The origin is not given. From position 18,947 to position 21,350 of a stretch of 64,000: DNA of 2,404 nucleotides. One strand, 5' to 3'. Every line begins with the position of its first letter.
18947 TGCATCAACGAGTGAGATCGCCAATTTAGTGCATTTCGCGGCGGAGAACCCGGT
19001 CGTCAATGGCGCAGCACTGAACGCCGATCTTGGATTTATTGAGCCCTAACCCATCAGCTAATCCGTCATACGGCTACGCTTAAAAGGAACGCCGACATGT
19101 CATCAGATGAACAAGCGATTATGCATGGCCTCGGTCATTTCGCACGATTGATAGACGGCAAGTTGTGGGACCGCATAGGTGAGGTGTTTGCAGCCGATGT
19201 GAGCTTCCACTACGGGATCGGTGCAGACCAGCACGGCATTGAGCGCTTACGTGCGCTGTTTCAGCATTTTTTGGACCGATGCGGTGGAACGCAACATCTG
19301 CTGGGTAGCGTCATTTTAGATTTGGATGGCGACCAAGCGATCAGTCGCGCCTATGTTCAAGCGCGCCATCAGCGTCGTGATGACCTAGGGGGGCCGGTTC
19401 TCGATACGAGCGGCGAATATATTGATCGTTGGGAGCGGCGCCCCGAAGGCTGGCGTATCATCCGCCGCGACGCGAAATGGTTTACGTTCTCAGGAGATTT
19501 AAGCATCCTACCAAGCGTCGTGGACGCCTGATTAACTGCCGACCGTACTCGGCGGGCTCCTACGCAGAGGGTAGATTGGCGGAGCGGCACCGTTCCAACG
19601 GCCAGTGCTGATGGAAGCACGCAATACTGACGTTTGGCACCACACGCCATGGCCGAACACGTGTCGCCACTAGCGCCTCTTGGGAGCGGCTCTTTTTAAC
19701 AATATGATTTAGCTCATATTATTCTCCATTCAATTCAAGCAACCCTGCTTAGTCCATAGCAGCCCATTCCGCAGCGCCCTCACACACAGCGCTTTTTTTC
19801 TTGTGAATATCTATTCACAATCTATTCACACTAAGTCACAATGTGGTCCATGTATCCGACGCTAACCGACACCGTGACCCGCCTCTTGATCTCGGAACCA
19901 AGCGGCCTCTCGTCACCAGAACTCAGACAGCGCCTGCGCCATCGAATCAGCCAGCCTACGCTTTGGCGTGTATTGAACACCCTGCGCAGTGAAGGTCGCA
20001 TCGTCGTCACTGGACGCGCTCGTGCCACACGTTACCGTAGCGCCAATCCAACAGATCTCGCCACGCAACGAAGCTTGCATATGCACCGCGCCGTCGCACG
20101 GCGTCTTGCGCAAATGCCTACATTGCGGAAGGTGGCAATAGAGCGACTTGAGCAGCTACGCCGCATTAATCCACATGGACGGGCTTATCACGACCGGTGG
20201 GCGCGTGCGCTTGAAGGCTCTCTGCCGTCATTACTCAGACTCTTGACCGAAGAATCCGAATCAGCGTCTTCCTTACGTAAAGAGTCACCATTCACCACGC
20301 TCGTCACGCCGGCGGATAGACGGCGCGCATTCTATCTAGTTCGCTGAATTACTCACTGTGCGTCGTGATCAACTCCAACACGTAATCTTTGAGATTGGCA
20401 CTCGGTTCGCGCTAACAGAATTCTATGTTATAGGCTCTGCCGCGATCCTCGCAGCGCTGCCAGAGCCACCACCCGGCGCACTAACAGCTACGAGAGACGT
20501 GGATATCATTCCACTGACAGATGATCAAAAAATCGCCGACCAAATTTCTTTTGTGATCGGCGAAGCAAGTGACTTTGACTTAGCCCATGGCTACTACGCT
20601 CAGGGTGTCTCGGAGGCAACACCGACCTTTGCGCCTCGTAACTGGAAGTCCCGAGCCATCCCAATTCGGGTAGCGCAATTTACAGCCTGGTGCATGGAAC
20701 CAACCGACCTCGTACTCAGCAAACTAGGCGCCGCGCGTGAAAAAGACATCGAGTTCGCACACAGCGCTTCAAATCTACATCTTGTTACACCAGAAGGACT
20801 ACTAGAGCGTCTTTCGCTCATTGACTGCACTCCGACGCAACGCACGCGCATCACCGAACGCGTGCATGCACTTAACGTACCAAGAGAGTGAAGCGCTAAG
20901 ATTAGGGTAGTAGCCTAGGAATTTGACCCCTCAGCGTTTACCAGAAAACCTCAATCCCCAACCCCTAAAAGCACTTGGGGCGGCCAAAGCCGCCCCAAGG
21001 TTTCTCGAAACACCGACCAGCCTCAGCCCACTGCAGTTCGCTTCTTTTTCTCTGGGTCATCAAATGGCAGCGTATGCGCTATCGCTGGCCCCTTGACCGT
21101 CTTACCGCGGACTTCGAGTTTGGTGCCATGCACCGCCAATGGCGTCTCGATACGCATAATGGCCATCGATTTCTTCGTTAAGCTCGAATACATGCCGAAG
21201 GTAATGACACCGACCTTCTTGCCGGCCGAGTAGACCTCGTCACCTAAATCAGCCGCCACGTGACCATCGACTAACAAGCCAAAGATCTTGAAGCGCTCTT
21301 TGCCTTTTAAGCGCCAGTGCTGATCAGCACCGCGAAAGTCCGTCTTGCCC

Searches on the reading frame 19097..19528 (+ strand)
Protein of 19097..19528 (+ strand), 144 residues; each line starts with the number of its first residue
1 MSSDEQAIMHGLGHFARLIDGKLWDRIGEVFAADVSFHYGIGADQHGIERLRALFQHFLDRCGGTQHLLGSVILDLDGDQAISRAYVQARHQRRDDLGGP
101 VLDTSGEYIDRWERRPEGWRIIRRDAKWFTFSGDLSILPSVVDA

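Call 80: find_related_loci(query=window:19097-19528:+, collection=metagenome_contigs, flank=4000)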
Query window:19097-19528:+ (144 aa) in metagenome_contigs; peptide patterns used: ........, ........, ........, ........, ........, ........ (x = any residue, [..] = any of these).
180 stretches matched a pattern; 27 encode a relative of the query (tblastn E <= 1e-3); 27 distinct loci.
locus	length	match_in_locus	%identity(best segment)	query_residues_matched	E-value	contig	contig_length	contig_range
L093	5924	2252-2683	97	1-144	5e-91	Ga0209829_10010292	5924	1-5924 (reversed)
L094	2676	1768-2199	90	1-144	7e-86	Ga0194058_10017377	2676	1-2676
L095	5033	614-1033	60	1-140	7e-56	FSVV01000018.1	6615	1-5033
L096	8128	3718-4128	61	4-140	8e-56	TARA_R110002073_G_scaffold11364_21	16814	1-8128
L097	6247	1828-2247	61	1-140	2e-54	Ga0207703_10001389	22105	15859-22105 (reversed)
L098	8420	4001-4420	60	1-140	6e-54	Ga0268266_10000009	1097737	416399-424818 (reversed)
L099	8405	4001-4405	61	4-138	4e-54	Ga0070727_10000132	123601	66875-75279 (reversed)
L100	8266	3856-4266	61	4-140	4e-54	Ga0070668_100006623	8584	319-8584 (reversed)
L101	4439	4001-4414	59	1-138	4e-52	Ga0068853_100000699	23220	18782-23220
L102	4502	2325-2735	59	4-140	3e-52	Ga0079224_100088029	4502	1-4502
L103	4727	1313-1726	57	4-141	2e-51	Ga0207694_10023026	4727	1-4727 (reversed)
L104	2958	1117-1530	56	4-141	2e-50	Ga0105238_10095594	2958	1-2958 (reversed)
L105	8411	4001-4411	56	2-138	4e-50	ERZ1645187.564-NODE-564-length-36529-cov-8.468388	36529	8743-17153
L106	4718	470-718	95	62-144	3e-49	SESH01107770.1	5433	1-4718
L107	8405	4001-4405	55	4-138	7e-49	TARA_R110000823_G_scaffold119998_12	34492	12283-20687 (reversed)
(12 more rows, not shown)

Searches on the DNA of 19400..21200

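Call 79: search_rna_families(source=window, start=19400, end=21200, threshold=evalue, max_evalue=1)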
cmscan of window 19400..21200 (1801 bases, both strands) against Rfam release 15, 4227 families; matches with E-value up to 1: 1.
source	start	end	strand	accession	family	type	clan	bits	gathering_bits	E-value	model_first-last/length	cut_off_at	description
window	20969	21019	-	RF01811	PtaRNA1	Gene; antitoxin;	-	22.6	47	0.12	1-72/72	no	Plasmid transferred anti-sense RNA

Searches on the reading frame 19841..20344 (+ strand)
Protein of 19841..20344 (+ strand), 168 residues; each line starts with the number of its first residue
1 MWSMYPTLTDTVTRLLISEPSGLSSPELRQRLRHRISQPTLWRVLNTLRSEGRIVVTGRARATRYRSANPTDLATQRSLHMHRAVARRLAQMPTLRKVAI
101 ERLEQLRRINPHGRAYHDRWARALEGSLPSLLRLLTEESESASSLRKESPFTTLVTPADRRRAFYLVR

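Call 3: search_protein_families(library=pfam, proteins=[window:19841-20344:+], max_evalue=10)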
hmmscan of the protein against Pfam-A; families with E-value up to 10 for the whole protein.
window:19841-20344:+ (168 aa): 2 families
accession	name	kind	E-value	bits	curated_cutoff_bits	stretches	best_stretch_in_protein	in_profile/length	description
PF07106.19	TBPIP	-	0.12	12.7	22.8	1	23-56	17-50/62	TBPIP/Hop2 winged helix domain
PF21419.2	RoxA-like_Cyt-c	-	0.15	12.1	26.7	0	37-47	21-31/39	RoxA-like, cytochrome c-like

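Call 4: search_protein_families(library=padloc, proteins=[window:19841-20344:+], max_evalue=10)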
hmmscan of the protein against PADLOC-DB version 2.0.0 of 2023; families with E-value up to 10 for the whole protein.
window:19841-20344:+ (168 aa): 0 families

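Call 5: search_protein_families(library=ncbifam, proteins=[window:19841-20344:+], max_evalue=10)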
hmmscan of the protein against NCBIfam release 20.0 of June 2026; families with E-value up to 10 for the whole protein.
window:19841-20344:+ (168 aa): 4 families
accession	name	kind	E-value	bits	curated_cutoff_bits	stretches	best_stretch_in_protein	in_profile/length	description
NF007297.0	PRK09775.1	equivalog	7.3e-05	21.7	401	1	12-80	7-69/446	type II toxin-antitoxin system HipA family toxin YjjJ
NF047406.1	TransRegPerRTherm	equivalog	0.015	15.5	200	1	32-68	36-73/130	manganese-dependent transcriptional regulator PerR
NF007720.0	PRK10411.1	equivalog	0.043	13.1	259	1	13-84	10-78/243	L-fucose operon activator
NF008848.0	PRK11886.1-3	equivalog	0.078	12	362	1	36-109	27-97/319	bifunctional biotin--[acetyl-CoA-carboxylase] ligase/biotin operon repressor BirA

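Call 7: find_homologous_proteins(query=window:19841-20344:+)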
Query window:19841-20344:+ (168 aa): 360 proteins with E <= 0.001 among 1439 candidates; the best 120 are listed.
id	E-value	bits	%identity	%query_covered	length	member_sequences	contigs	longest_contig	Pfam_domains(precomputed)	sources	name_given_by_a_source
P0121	2.6e-97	341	100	98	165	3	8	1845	-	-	-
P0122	6.4e-64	233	71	95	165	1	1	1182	-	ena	-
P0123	7.5e-60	220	67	98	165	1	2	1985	-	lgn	-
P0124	6.8e-58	213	64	98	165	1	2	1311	-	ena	-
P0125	3.2e-57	211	68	95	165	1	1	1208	-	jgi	jgi:hypothetical protein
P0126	3.3e-57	211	63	98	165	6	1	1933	-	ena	-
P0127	4.6e-57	211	64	98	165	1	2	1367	-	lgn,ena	-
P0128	1.2e-56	209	61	98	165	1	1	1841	-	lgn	-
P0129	1.3e-55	206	61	98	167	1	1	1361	-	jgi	jgi:hypothetical protein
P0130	5.5e-55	204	64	95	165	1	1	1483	-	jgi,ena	-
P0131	8.6e-55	203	63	98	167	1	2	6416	-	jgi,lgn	jgi:hypothetical protein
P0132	1.4e-54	203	65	95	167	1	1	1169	-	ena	-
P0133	2.2e-54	202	63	98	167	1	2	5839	-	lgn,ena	-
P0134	4.0e-54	201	62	98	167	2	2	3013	-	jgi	jgi:hypothetical protein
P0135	4.5e-54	201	65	95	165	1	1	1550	-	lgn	-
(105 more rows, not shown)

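Call 11: search_solved_structures(query=window:19841-20344:+, max_evalue=10, show_alignments=2)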
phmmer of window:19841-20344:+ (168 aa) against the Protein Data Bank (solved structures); distinct sequences matched with E-value up to 10: 0.

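Call 23: predict_structure(alignment_id=A2)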
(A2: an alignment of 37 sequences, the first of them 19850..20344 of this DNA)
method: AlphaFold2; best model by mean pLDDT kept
length: 165 residues; sequences in the alignment: 37
mean_pLDDT: 89.8   pTM: 0.67
mean pLDDT of the five models: 89.8, 85.8, 84.5, 83.6, 83.0
residues with pLDDT >= 90: 100; 70-90: 62; 50-70: 3; < 50: 0
segments of 3 or more residues with pLDDT < 50: none
pLDDT, mean of each block of 10 residues (from residue 1): 84 91 92 90 88 86 84 91 95 95 91 93 94 88 89 92 79
secondary structure, 60 per line:
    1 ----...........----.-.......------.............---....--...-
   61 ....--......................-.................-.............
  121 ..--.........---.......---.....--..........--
elements in order: H5-15 H22-28 H35-47 E51-54 E61-64 H67-88 H90-106 H108-122 H125-133 H137-143 H147-151 H154-163

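Call 29: fold_search(model_id=the predicted structure, library=pdb)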
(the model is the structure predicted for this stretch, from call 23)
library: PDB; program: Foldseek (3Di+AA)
matches with E <= 10: 764; with E <= 0.001: 0
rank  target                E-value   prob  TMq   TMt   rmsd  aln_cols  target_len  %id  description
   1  3ihu_B                4.2e-02  0.66  0.27  0.23  14.8       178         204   15  Crystal structure of DNA binding protein (YP_298823.1) from Ralstonia eutropha JMP134 at 1.92 A resolution (released 2009-08-11)
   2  3lmm_D                5.2e-02  1.00  0.32  0.10   2.1        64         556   26  Crystal Structure of the DIP2311 protein from Corynebacterium diphtheriae, Northeast Structural Genomics Consortium Ta (released 2010-02-16)
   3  4nb5_C                6.2e-02  0.92  0.33  0.36  13.0       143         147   19  Crystal Structure of a transcriptional regulator (released 2014-04-23)
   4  1ku9_A                8.1e-02  0.96  0.35  0.38  12.6       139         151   14  X-ray Structure of a Methanococcus jannaschii DNA-Binding Protein: Implications for Antibiotic Resistance in Staphyloc (released 2002-12-25)
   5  7xp1                  9.1e-02  0.38  0.26  0.23  15.0       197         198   17  Crystal structure of PmiR from Pseudomonas aeruginosa (released 2023-04-12)
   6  4nb5_A                9.6e-02  0.84  0.33  0.36  13.3       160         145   19  Crystal Structure of a transcriptional regulator (released 2014-04-23)
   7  7c0i_A                1.0e-01  1.00  0.34  0.86   1.5        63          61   16  Crystal structure of chimeric mutant of E3L in complex with Z-DNA (released 2020-12-16)
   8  6j05_A                1.0e-01  1.00  0.35  0.56   2.6        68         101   29  Structures of two ArsR As(III)-responsive repressors: implications for the mechanism of derepression (released 2019-07-03)
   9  3lmm_B                1.1e-01  1.00  0.31  0.10   2.1        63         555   27  Crystal Structure of the DIP2311 protein from Corynebacterium diphtheriae, Northeast Structural Genomics Consortium Ta (released 2010-02-16)
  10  2xig_B                1.2e-01  1.00  0.34  0.37   2.1        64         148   26  The structure of the Helicobacter pylori ferric uptake regulator Fur reveals three functional metal binding sites (released 2011-01-19)
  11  6j05_B                1.3e-01  1.00  0.33  0.58   2.5        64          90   31  Structures of two ArsR As(III)-responsive repressors: implications for the mechanism of derepression (released 2019-07-03)
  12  4nb5_B                1.5e-01  0.82  0.33  0.36  13.1       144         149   19  Crystal Structure of a transcriptional regulator (released 2014-04-23)
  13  8tpk_B                1.5e-01  0.75  0.32  0.17  13.7       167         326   14  P6522 crystal form of C. crescentus DriD-ssDNA-DNA complex (released 2023-11-29)
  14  6d57_A                1.6e-01  1.00  0.33  0.38   2.9        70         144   17  Campylobacter jejuni ferric uptake regulator S1 metalated (released 2018-05-23)
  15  3ihu_A                1.6e-01  0.44  0.28  0.23  14.1       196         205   15  Crystal structure of DNA binding protein (YP_298823.1) from Ralstonia eutropha JMP134 at 1.92 A resolution (released 2009-08-11)
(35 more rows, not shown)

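Call 63: search_protein_families(library=phrogs, proteins=[window:19850-20344:+], max_evalue=1)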
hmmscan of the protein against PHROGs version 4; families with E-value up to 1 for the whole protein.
window:19850-20344:+ (165 aa): 2 families
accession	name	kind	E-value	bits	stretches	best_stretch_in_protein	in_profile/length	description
phrog_36652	-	unknown function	0.047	14.4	1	72-115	33-76/219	-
phrog_12156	-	DNA, RNA and nucleotide metabolism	0.52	9.9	1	8-66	427-482/485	DNA helicase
